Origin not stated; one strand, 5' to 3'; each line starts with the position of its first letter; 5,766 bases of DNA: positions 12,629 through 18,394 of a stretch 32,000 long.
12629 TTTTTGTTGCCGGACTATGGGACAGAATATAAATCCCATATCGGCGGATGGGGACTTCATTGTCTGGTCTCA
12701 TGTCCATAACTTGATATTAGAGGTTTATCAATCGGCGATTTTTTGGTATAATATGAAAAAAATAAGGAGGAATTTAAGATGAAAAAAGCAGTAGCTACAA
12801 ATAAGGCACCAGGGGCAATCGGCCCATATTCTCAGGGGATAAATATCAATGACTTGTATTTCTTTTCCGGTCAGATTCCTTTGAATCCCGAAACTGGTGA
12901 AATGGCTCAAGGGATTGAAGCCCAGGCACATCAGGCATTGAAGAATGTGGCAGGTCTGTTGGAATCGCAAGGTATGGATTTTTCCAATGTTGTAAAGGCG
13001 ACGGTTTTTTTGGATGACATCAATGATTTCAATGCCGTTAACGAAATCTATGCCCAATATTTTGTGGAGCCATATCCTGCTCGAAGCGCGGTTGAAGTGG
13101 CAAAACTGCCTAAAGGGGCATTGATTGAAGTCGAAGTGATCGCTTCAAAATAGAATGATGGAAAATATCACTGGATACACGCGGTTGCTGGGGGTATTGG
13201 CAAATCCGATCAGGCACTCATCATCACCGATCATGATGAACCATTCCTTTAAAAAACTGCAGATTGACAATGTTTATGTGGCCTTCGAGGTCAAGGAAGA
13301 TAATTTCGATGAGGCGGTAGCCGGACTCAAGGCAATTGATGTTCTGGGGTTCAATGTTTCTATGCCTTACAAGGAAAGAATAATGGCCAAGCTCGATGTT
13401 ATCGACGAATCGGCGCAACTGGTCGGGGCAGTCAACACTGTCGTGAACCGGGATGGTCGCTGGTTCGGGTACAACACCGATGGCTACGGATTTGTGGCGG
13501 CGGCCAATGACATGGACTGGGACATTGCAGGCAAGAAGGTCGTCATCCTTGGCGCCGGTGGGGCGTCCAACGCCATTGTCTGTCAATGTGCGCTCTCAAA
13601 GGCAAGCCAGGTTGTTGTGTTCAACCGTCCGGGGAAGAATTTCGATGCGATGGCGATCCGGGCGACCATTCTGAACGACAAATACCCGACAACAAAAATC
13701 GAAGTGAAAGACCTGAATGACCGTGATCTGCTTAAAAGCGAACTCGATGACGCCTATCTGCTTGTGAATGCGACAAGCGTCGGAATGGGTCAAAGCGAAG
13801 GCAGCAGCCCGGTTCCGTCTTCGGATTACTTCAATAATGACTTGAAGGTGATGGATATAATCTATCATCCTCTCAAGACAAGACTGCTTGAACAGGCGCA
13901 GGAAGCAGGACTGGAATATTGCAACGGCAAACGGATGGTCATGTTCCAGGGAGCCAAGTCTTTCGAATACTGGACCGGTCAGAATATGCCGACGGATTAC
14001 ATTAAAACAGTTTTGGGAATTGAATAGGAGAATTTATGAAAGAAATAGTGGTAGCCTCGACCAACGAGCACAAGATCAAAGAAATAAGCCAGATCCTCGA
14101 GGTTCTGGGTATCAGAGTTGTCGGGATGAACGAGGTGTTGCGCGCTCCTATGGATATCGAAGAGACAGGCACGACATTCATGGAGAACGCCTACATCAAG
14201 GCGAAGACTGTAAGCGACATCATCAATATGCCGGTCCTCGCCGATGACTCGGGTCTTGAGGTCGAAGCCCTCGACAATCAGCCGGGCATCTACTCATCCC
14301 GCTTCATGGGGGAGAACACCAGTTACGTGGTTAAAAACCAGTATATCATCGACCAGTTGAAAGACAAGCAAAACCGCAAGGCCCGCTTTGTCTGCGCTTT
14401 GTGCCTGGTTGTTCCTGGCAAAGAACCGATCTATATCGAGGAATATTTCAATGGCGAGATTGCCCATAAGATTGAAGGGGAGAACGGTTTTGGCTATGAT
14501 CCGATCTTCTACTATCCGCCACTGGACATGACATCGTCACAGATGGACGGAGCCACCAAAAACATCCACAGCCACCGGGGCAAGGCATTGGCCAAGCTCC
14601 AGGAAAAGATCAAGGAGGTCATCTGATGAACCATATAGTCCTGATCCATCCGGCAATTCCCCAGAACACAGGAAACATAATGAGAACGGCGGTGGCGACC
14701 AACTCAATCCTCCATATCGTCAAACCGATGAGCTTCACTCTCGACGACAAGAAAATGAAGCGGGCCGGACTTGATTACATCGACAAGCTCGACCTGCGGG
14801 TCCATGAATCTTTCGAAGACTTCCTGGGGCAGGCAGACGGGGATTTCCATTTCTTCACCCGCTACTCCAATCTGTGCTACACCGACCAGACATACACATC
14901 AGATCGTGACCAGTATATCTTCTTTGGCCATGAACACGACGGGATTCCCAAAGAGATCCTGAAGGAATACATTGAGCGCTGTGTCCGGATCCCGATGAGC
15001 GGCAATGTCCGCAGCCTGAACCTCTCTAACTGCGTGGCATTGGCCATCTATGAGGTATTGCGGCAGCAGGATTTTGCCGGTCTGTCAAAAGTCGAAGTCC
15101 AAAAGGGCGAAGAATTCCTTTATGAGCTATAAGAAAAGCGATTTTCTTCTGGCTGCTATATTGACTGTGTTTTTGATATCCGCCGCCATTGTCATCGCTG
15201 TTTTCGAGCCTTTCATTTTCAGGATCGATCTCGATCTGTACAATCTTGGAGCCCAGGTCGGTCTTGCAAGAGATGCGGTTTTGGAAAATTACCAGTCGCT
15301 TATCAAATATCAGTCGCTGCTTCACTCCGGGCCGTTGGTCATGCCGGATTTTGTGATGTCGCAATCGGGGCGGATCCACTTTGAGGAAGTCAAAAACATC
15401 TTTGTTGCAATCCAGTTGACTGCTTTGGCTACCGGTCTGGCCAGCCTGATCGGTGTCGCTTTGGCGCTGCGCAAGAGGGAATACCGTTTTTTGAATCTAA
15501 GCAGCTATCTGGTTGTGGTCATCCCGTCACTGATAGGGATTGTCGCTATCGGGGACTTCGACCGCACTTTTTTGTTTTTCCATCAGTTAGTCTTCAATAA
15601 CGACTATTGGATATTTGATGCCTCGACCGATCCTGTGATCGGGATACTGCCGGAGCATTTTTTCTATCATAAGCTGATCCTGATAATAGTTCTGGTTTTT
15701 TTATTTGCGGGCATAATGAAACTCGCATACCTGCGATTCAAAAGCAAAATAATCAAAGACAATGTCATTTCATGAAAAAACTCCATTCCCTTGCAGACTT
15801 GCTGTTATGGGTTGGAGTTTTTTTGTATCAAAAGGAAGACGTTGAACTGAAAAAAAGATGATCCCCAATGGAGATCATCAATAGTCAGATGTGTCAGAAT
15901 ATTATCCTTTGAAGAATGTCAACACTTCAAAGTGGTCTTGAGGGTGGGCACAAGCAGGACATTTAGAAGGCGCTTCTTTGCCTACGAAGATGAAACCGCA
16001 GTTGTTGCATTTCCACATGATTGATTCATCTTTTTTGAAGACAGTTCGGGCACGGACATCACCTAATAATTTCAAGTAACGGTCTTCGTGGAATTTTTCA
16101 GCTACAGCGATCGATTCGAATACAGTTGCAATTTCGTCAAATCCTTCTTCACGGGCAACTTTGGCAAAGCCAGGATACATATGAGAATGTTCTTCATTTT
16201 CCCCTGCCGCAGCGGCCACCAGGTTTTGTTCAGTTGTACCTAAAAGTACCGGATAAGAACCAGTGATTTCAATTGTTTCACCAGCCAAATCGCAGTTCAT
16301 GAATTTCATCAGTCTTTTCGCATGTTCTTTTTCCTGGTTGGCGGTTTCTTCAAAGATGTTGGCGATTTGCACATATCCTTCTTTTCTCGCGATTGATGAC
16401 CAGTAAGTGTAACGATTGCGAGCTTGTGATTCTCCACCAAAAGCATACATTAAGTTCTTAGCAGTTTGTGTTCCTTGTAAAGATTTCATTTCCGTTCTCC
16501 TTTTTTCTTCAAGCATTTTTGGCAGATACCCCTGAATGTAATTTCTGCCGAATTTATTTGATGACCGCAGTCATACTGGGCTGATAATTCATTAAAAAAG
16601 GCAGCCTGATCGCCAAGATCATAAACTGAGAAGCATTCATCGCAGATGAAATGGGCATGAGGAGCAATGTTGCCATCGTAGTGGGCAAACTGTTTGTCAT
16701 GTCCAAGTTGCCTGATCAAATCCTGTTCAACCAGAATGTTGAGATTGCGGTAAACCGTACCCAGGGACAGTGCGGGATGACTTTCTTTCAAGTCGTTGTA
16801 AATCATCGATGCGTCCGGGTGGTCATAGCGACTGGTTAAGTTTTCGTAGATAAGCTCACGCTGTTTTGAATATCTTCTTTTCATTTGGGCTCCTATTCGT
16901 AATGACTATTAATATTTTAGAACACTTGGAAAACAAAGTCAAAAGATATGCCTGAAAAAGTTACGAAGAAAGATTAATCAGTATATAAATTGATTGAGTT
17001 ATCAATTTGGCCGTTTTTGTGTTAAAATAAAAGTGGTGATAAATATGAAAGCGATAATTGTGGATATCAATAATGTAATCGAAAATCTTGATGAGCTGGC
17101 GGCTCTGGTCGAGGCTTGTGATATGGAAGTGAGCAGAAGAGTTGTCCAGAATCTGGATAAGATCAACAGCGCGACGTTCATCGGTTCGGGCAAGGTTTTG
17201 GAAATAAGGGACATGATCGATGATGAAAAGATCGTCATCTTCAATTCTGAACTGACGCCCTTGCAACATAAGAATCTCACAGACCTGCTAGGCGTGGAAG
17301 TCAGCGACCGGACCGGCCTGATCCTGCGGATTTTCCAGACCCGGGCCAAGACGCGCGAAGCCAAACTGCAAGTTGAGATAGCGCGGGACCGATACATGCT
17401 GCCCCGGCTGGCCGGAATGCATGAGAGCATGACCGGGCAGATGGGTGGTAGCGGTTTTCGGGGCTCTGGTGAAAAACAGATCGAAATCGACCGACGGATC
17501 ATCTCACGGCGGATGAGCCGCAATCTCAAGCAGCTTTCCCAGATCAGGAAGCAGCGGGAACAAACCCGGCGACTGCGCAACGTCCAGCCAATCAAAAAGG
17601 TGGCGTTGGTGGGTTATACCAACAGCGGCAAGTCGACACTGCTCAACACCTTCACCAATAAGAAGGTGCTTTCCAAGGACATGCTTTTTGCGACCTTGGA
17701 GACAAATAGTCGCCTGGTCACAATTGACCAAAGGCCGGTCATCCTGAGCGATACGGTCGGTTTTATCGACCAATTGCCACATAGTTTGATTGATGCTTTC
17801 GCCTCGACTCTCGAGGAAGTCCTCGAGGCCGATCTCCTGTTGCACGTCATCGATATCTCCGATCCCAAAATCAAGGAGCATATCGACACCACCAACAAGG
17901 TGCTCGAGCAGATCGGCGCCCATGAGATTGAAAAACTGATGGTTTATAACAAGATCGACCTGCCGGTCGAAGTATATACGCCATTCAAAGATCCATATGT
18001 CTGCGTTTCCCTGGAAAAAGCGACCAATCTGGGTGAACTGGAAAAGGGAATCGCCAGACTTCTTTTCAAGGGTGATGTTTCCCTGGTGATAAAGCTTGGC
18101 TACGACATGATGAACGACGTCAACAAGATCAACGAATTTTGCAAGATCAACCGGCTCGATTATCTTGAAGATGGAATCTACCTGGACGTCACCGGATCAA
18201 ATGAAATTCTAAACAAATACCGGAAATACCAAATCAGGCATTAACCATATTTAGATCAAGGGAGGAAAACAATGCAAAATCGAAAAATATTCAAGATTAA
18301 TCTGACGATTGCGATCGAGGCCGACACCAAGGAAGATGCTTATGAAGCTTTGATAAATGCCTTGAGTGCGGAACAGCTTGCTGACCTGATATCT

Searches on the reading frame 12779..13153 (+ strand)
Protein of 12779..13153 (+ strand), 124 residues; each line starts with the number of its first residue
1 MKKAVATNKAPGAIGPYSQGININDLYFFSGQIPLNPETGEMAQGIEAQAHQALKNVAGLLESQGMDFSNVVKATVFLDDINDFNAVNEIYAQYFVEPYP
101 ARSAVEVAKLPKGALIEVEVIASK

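Call 12: search_protein_families(library=pfam, proteins=[window:12779-13153:+], max_evalue=0.001)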
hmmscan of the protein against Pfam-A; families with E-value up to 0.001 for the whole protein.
window:12779-13153:+ (124 aa): 1 family
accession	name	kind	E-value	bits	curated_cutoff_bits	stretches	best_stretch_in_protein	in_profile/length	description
PF01042.26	Ribonuc_L-PSP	-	1.8e-41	141.3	27.3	1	8-123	2-120/121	Endoribonuclease L-PSP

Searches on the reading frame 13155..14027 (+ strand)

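Call 12: search_protein_families(library=pfam, proteins=[window:13155-14027:+], max_evalue=0.001)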
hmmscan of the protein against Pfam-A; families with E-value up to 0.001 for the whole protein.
window:13155-14027:+ (290 aa): 3 families
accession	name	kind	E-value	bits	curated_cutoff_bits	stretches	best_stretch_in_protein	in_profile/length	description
PF08501.16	Shikimate_dh_N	-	2.3e-28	98.7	27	1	14-96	1-83/83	Shikimate dehydrogenase substrate binding domain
PF18317.6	SDH_C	-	2.8e-06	27.4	25.8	1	264-287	7-30/31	Shikimate 5'-dehydrogenase C-terminal domain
PF01488.26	Shikimate_DH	-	0.0002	21.9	24.3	1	121-189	8-68/138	Shikimate / quinate 5-dehydrogenase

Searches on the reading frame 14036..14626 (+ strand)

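Call 12: search_protein_families(library=pfam, proteins=[window:14036-14626:+], max_evalue=0.001)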
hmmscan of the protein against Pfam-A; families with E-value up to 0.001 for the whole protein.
window:14036-14626:+ (196 aa): 1 family
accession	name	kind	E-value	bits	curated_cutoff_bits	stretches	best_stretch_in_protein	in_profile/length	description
PF01725.21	Ham1p_like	-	2.1e-60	204.2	22.5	1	4-190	1-185/186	Ham1 family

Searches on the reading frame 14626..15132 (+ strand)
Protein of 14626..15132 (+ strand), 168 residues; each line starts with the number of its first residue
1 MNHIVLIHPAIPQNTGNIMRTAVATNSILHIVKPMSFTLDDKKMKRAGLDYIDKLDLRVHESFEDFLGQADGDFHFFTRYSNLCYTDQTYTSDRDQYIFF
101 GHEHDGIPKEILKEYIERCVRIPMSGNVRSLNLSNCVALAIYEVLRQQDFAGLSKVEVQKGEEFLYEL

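Call 12: search_protein_families(library=pfam, proteins=[window:14626-15132:+], max_evalue=0.001)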
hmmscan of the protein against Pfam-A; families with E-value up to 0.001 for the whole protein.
window:14626-15132:+ (168 aa): 1 family
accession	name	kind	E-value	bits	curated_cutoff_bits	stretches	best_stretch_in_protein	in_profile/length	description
PF00588.24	SpoU_methylase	-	3.6e-30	105.4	29.7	1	3-142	3-142/142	SpoU rRNA Methylase family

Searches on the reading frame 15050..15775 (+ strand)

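Call 12: search_protein_families(library=pfam, proteins=[window:15050-15775:+], max_evalue=0.001)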
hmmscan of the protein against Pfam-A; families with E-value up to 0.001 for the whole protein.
window:15050-15775:+ (241 aa): 1 family
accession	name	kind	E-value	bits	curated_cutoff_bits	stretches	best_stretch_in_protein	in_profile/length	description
PF07314.17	Lit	-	2.6e-43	148.6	24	1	33-205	2-176/176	Lipoprotein intramolecular transacylase Lit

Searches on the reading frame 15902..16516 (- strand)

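Call 12: search_protein_families(library=pfam, proteins=[window:15902-16516:-], max_evalue=0.001)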
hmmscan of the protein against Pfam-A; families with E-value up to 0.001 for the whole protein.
window:15902-16516:- (204 aa): 4 families
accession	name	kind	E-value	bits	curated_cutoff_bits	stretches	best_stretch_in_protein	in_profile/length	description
PF02915.23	Rubrerythrin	-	5.6e-31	108.2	22.8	1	20-151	1-137/137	Rubrerythrin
PF21349.2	RUBY_RBDX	-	1.6e-13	50.3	26.5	1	168-197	1-30/30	Rubrerythrin, rubredoxin-like domain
PF00210.30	Ferritin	-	5.9e-07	29.9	24.5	1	22-155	4-140/142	Ferritin-like domain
PF23458.2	DUF7130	-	3.5e-06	27.3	35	1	154-197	41-84/89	Domain of unknown function (DUF7130)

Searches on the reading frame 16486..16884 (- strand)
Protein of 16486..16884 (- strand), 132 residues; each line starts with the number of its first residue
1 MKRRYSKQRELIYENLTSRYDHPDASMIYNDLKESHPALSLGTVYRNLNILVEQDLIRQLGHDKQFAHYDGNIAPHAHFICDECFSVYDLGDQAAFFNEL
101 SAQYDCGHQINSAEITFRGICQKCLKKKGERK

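Call 12: search_protein_families(library=pfam, proteins=[window:16486-16884:-], max_evalue=0.001)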
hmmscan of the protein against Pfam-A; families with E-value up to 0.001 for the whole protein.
window:16486-16884:- (132 aa): 1 family
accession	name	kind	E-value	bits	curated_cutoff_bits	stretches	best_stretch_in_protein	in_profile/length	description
PF01475.25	FUR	-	2.3e-20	73.4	23.1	1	4-94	5-97/121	Ferric uptake regulator family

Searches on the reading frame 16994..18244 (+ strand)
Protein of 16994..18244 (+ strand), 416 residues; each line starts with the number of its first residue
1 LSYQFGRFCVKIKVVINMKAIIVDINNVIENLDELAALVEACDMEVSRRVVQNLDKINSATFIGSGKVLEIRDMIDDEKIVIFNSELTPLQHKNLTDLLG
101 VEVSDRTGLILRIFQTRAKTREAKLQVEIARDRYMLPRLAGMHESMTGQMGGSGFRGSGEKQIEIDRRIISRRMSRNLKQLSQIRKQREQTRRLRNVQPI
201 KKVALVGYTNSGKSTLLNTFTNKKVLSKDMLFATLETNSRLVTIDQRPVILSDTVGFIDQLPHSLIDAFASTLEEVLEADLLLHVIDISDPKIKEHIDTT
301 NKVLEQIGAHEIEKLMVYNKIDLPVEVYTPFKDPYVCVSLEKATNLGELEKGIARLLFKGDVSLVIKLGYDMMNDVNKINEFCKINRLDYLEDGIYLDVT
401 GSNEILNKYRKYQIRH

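Call 12: search_protein_families(library=pfam, proteins=[window:16994-18244:+], max_evalue=0.001)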
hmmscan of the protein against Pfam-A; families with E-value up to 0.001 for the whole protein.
window:16994-18244:+ (416 aa): 6 families
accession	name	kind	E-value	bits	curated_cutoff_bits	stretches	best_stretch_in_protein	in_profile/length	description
PF13167.11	GTP-bdg_N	-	3.5e-27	95.2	25.4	1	30-114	2-88/89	GTP-binding GTPase N-terminal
PF16360.10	GTP-bdg_M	-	1.2e-24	87.1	29.5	1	117-195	1-79/79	GTP-binding GTPase Middle Region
PF01926.29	MMR_HSR1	-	1.3e-21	77.3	21.9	1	202-320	1-113/113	50S ribosome-binding GTPase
PF02421.24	FeoB_N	-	2.3e-05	24.4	27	1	202-290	2-90/156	Ferrous iron transport protein B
PF03193.22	RsgA_GTPase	-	0.00014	22.2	30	0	184-226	90-132/174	RsgA GTPase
PF00071.28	Ras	-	0.00019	21.5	21.6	1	202-325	1-118/162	Ras family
